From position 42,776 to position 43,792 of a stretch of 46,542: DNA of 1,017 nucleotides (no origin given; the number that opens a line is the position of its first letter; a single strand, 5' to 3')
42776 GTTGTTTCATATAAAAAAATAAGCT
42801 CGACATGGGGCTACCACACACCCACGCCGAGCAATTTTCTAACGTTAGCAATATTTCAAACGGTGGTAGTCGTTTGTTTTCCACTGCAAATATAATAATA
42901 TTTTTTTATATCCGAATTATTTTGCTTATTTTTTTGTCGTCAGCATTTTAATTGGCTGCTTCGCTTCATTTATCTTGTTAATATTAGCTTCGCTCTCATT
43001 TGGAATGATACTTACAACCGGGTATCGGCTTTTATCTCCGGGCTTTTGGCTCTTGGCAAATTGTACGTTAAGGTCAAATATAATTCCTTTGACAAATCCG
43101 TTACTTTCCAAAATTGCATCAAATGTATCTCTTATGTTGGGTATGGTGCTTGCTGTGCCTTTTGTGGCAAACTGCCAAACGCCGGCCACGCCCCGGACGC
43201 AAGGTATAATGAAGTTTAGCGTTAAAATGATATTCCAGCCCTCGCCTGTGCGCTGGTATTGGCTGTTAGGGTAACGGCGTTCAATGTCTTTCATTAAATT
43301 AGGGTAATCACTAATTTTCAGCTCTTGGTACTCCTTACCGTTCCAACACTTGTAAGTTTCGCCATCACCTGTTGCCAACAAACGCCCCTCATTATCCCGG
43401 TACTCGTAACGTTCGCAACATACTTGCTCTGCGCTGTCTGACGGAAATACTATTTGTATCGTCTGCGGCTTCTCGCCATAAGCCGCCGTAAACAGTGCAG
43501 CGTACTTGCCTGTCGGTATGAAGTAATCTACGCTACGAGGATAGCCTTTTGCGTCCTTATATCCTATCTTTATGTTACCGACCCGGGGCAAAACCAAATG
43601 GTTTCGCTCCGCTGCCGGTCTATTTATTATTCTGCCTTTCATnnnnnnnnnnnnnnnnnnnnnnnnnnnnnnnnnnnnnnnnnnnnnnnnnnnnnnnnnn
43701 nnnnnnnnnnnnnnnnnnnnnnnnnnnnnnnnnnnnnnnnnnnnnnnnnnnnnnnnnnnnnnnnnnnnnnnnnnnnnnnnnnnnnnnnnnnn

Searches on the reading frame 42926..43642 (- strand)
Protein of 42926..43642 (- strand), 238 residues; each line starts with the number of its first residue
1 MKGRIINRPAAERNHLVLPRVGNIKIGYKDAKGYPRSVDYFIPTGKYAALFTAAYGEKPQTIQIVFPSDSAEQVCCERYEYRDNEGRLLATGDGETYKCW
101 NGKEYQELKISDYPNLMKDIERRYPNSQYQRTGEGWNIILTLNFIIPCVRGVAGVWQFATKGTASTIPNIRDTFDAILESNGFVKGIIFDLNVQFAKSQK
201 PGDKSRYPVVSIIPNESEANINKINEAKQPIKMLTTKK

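Call 54: search_protein_families(library=pfam, proteins=[window:42926-43642:-], max_evalue=0.01)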
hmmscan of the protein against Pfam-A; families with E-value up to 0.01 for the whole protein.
window:42926-43642:- (238 aa): 1 family
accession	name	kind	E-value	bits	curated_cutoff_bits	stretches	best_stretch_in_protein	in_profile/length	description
PF18897.5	Gp3-like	-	1.2e-33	117.1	23.6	1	21-214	1-190/191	Recombination directionality factor-like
